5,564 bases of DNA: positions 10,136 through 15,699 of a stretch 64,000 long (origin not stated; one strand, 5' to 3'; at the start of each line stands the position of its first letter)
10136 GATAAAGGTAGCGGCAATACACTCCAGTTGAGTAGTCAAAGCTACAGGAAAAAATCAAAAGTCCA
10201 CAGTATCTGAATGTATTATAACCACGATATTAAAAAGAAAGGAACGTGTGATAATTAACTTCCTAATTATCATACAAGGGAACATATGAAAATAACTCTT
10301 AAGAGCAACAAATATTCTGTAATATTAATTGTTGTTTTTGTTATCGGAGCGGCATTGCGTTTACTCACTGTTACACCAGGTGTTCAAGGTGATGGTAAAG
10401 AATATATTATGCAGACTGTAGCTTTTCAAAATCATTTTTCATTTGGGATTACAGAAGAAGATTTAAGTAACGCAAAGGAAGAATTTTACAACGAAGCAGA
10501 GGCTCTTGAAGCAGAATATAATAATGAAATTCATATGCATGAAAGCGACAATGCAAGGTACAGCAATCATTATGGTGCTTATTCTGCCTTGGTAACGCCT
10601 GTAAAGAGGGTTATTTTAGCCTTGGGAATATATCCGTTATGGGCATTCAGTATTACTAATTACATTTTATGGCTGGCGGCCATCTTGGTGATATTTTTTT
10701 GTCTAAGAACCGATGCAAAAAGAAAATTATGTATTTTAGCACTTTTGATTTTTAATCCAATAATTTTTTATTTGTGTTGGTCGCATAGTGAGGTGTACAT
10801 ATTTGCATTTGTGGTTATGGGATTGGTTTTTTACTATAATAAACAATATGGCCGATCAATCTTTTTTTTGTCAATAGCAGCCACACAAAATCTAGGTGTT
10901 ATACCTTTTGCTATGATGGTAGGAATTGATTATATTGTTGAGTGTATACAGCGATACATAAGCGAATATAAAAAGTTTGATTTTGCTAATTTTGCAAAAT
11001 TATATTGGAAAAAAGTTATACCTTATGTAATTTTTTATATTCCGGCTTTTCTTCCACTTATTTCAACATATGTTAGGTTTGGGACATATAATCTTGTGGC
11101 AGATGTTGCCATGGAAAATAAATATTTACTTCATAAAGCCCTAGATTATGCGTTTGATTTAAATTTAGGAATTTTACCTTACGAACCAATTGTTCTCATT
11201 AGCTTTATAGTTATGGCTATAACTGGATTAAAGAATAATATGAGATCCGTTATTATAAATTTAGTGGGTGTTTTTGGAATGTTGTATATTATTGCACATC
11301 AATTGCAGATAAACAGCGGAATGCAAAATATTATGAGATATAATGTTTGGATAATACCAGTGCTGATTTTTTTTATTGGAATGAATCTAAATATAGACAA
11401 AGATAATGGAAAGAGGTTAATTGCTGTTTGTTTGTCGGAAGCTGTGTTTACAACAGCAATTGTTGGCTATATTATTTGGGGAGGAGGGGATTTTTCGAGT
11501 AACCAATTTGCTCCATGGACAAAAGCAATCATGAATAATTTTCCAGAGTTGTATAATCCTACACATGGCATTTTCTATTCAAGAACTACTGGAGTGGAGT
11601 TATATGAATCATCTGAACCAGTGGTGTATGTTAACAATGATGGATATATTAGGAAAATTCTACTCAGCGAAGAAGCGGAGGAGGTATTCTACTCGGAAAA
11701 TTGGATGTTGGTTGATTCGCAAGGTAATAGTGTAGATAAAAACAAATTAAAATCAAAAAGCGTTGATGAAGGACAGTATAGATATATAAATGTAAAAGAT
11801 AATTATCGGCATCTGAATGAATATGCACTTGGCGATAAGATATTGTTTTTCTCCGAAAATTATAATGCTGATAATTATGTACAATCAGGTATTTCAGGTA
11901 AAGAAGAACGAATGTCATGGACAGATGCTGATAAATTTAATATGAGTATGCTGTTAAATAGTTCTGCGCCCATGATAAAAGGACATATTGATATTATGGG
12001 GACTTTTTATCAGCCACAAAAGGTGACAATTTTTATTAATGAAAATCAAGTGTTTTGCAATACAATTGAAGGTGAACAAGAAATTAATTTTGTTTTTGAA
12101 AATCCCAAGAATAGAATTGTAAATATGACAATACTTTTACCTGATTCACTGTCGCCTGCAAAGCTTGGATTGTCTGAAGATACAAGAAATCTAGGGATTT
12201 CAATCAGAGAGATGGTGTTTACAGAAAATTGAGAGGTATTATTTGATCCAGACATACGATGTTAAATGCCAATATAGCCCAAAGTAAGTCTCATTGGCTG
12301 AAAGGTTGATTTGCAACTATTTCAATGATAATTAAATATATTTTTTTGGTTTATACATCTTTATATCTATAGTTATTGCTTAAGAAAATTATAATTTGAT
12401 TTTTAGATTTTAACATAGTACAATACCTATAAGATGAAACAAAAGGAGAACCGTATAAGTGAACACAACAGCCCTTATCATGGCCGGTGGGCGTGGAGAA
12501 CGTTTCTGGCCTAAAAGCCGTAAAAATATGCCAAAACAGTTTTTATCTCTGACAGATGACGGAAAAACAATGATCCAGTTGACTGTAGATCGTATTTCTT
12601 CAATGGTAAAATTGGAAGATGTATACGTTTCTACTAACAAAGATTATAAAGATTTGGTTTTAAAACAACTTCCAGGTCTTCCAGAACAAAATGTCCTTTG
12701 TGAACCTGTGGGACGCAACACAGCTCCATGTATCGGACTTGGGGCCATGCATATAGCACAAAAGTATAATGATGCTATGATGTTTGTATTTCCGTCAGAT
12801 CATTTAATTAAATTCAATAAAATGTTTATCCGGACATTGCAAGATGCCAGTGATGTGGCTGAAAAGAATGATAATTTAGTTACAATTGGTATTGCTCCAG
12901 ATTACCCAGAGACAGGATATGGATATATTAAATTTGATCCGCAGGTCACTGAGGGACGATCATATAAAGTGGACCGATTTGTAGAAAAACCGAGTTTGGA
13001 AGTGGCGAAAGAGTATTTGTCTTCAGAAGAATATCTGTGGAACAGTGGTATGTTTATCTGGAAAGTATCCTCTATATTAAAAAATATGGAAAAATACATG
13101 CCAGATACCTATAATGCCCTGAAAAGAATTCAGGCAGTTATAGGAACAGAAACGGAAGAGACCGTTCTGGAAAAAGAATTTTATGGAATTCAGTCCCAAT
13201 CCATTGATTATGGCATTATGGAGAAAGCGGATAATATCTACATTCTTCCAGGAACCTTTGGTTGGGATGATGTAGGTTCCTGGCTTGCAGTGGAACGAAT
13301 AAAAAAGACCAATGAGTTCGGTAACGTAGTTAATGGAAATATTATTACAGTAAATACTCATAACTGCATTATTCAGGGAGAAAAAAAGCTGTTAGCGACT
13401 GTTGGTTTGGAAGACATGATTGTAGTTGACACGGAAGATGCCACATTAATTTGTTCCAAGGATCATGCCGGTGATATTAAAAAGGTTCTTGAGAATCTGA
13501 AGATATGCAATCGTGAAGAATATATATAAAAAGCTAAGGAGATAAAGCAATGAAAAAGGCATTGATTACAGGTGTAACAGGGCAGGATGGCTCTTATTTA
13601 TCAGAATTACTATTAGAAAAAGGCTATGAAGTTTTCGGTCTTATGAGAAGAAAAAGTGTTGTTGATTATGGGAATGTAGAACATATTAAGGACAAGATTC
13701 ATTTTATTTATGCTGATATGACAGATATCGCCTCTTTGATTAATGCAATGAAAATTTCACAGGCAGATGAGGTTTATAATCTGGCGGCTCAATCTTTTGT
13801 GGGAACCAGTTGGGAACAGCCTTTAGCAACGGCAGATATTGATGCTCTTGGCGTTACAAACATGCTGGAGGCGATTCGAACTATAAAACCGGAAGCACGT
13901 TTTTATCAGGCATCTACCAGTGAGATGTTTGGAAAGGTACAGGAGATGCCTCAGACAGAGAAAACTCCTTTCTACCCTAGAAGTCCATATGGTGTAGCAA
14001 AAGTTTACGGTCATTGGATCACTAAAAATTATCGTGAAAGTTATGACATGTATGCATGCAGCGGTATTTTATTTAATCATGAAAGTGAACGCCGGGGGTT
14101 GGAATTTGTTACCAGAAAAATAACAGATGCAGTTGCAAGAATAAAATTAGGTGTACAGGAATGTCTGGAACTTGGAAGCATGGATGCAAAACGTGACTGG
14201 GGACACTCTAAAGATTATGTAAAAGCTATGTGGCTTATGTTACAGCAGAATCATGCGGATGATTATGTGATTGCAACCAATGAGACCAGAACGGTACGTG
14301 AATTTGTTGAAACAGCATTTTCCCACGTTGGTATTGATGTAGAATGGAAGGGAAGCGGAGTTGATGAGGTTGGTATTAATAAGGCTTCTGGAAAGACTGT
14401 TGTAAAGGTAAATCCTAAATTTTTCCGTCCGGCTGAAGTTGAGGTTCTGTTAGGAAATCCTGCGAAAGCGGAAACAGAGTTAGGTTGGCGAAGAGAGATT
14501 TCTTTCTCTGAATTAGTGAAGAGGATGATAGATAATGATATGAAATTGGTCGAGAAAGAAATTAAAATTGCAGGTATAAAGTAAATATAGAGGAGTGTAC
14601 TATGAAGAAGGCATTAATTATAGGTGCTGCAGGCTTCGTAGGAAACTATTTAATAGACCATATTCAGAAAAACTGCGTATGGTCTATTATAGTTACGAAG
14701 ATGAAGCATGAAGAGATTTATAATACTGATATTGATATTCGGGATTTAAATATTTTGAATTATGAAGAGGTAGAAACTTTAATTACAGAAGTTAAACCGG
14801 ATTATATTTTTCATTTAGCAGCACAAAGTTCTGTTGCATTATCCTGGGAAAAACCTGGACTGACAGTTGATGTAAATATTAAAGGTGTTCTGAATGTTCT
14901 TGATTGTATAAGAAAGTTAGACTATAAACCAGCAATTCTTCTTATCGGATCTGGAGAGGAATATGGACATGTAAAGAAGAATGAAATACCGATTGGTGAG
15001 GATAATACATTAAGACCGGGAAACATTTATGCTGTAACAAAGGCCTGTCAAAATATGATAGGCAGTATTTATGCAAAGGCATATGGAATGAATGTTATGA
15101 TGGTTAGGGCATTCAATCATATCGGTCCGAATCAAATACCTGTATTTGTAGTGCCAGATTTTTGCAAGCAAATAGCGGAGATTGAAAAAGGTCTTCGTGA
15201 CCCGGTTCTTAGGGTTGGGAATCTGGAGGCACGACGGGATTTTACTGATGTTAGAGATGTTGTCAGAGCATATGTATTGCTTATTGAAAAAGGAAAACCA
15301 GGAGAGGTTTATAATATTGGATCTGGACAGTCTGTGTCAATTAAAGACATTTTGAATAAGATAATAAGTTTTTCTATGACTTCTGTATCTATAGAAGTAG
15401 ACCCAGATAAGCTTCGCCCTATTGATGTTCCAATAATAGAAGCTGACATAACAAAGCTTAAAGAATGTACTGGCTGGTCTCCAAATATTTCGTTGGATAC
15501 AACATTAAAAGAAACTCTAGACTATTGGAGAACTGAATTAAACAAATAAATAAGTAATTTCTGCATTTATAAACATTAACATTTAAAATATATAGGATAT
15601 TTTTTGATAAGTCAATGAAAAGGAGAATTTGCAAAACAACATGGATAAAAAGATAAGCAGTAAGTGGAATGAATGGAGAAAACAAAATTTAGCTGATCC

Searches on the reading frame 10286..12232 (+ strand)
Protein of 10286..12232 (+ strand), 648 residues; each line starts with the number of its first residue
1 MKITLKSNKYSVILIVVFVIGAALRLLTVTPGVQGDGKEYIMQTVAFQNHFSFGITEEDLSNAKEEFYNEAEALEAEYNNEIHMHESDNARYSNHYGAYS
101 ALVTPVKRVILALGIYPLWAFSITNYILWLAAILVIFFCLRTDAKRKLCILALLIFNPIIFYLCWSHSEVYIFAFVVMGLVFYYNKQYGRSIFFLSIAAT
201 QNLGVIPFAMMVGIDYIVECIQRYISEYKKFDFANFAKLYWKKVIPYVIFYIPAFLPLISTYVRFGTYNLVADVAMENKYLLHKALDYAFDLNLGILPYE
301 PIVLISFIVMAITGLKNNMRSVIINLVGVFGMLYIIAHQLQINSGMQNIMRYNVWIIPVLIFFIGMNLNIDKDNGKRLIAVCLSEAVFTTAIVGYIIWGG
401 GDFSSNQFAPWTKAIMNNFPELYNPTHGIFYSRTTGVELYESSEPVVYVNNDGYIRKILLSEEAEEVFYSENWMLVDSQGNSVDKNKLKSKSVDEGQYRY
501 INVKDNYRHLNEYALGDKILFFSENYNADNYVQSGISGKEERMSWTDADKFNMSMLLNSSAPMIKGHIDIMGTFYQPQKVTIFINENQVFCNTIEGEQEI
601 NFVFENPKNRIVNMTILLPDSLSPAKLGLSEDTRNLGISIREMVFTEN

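Call 15: search_protein_families(library=pfam, proteins=[window:10286-12232:+])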
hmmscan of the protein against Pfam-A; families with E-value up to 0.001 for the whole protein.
window:10286-12232:+ (648 aa): 0 families

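Call 77: search_solved_structures(query=window:10286-12232:+, max_evalue=1)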
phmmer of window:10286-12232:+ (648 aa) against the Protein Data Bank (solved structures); distinct sequences matched with E-value up to 1: 0.

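Call 78: search_protein_families(library=ncbifam, proteins=[window:10286-12232:+], max_evalue=0.01)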
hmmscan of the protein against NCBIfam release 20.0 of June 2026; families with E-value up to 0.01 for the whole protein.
window:10286-12232:+ (648 aa): 0 families

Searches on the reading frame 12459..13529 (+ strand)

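Call 15: search_protein_families(library=pfam, proteins=[window:12459-13529:+])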
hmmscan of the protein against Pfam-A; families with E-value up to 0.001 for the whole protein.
window:12459-13529:+ (356 aa): 4 families
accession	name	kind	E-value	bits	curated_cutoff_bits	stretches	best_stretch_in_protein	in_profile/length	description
PF00483.29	NTP_transferase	-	3.7e-43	148.3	21.2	1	5-281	2-238/245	Nucleotidyl transferase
PF22640.1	ManC_GMP_beta-helix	-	4e-22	78.3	27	1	293-347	1-55/55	MannoseP isomerase/GMP-like beta-helix domain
PF12804.13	NTP_transf_3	-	7.6e-08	33.1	27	1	5-131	1-111/160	MobA-like NTP transferase domain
PF01128.25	IspD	-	0.00093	19.5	27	0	5-72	3-63/221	2-C-methyl-D-erythritol 4-phosphate cytidylyltransferase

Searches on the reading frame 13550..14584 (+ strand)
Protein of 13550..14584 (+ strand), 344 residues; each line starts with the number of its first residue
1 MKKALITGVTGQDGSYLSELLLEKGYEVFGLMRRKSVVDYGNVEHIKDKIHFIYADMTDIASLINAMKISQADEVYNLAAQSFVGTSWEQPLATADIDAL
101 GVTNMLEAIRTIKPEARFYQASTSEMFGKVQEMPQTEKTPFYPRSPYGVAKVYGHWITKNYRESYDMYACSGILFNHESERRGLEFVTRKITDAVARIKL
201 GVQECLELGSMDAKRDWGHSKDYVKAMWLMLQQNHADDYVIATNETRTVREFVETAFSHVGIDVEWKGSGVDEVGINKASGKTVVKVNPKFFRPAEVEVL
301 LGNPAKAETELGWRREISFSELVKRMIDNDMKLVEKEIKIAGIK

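Call 16: search_protein_families(library=pfam, proteins=[window:13550-14584:+])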
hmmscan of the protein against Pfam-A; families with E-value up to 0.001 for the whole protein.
window:13550-14584:+ (344 aa): 5 families
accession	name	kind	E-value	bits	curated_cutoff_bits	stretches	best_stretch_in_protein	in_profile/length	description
PF16363.11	GDP_Man_Dehyd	-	5.9e-143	476.7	27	1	5-326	1-332/332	GDP-mannose 4,6 dehydratase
PF01370.27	Epimerase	-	2.1e-72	243.9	20.9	1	4-242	1-240/240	NAD dependent epimerase/dehydratase family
PF04321.23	RmlD_sub_bind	-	3.6e-10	39.8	27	1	3-162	2-140/287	RmlD substrate binding domain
PF05368.20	NmrA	-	0.00022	21.4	27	1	2-79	3-77/298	NmrA-like family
PF13460.12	NAD_binding_10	-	0.00086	19.7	27.2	0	8-80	1-69/184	NAD(P)H-binding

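Call 78: search_protein_families(library=ncbifam, proteins=[window:13550-14584:+], max_evalue=0.01)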
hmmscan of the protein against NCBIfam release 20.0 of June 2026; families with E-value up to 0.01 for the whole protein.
window:13550-14584:+ (344 aa): 25 families
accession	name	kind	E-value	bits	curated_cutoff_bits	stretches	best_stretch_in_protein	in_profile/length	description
TIGR01472.1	gmd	equivalog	2.1e-145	484.2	415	1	2-333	1-341/342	GDP-mannose 4,6-dehydratase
TIGR01181.1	dTDP_gluc_dehyt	equivalog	1.8e-29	102.8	365.1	1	4-327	2-308/321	dTDP-glucose 4,6-dehydratase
TIGR04180.1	EDH_00030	hypoth_equivalog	5.8e-28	97.8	475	1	5-264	2-260/297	NAD-dependent 4,6-dehydratase LegB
TIGR02622.1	CDP_4_6_dhtase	equivalog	2.7e-22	79.4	278.45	1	2-328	5-328/352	CDP-glucose 4,6-dehydratase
TIGR01179.1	galE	equivalog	6e-19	68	262.3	1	4-324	2-319/332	UDP-glucose 4-epimerase GalE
NF007582.0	PRK10217.1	equivalog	2.4e-13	49.9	698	1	1-257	1-267/355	dTDP-glucose 4,6-dehydratase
NF011728.1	PRK15181.1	equivalog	7.4e-11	41.6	760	1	2-178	16-196/348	Vi polysaccharide biosynthesis UDP-N-acetylglucosaminuronic acid C-4 epimerase TviC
NF007956.0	PRK10675.1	subfamily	1.2e-10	41.1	394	1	3-324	2-323/338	UDP-glucose 4-epimerase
NF043036.1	ErythonDh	equivalog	7.6e-10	38.5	325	1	3-161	2-163/321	D-erythronate dehydrogenase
NF007490.0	PRK10084.1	subfamily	1.5e-09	37.3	649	1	41-255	38-272/361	dTDP-glucose 4,6-dehydratase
NF008872.0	PRK11908.1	equivalog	1.1e-07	31.2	294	1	1-132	1-127/349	bifunctional UDP-4-keto-pentose/UDP-xylose synthase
TIGR03466.1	HpnA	hypoth_equivalog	1.3e-07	30.8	367.65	1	3-147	2-138/327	hopanoid-associated sugar epimerase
NF052578.1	StrlDmthSdmBMthl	equivalog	1.6e-06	28.1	600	1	4-154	3-141/328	sterol demethylase protein SdmB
TIGR01214.1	rmlD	equivalog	1.8e-06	27.3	224.05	1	4-172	2-149/285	dTDP-4-dehydrorhamnose reductase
NF042423.1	oxyalk_red_Shew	equivalog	4.2e-06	26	580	1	2-141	9-137/331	2-alkyl-3-oxoalkanoate reductase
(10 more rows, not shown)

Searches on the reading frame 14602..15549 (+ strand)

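Call 16: search_protein_families(library=pfam, proteins=[window:14602-15549:+])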
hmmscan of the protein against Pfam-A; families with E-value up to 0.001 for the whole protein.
window:14602-15549:+ (315 aa): 5 families
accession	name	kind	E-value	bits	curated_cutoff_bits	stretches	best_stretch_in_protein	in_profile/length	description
PF16363.11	GDP_Man_Dehyd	-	1.2e-63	216.1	27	1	5-305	1-332/332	GDP-mannose 4,6 dehydratase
PF01370.27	Epimerase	-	2.3e-52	178.2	20.9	1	4-240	1-240/240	NAD dependent epimerase/dehydratase family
PF02719.21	Polysacc_synt_2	-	7.2e-16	58.6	20.2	2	5-113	2-125/293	Polysaccharide biosynthesis protein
PF04321.23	RmlD_sub_bind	-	3e-07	30.2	27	1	3-148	2-130/287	RmlD substrate binding domain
PF01073.25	3Beta_HSD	-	9.9e-06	25.2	22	1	5-109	1-109/280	3-beta hydroxysteroid dehydrogenase/isomerase family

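Call 78: search_protein_families(library=ncbifam, proteins=[window:14602-15549:+], max_evalue=0.01)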
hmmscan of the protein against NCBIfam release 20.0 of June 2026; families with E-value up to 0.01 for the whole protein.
window:14602-15549:+ (315 aa): 23 families
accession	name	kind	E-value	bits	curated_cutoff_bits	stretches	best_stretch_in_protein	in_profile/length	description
TIGR01181.1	dTDP_gluc_dehyt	equivalog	5.5e-40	137.4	365.1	1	4-310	2-312/321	dTDP-glucose 4,6-dehydratase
TIGR04180.1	EDH_00030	hypoth_equivalog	4.2e-39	134.4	475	1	5-296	2-296/297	NAD-dependent 4,6-dehydratase LegB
TIGR01472.1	gmd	equivalog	7e-36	124.1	415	1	55-307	67-336/342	GDP-mannose 4,6-dehydratase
TIGR01179.1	galE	equivalog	4.3e-29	101.4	262.3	1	4-310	2-326/332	UDP-glucose 4-epimerase GalE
TIGR02622.1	CDP_4_6_dhtase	equivalog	9e-27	94.1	278.45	1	2-312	5-333/352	CDP-glucose 4,6-dehydratase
TIGR02197.1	heptose_epim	equivalog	1e-21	77.5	274.6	1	5-306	2-310/316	ADP-glyceromanno-heptose 6-epimerase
NF007582.0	PRK10217.1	equivalog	7.4e-21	74.6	698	1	1-254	1-266/355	dTDP-glucose 4,6-dehydratase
NF011728.1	PRK15181.1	equivalog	1.5e-19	70.2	760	1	66-309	91-337/348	Vi polysaccharide biosynthesis UDP-N-acetylglucosaminuronic acid C-4 epimerase TviC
NF007490.0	PRK10084.1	subfamily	6.9e-19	68.1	649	1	3-309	2-334/361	dTDP-glucose 4,6-dehydratase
NF047922.1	GDPFucSynFcl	equivalog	1.4e-17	64.1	500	1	24-309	12-301/308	GDP-L-fucose synthase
NF008872.0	PRK11908.1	equivalog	1.3e-15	57.3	294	1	1-313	1-339/349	bifunctional UDP-4-keto-pentose/UDP-xylose synthase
NF008360.0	PRK11150.1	equivalog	4.7e-13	49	452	1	5-290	3-287/310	ADP-glyceromanno-heptose 6-epimerase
NF041015.1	UDPsulfquin_syn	equivalog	2.5e-11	43.2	575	1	36-130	60-156/384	UDP-sulfoquinovose synthase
NF043036.1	ErythonDh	equivalog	2.8e-10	39.9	325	1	3-158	2-164/321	D-erythronate dehydrogenase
NF007956.0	PRK10675.1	subfamily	1e-09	38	394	1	36-307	49-327/338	UDP-glucose 4-epimerase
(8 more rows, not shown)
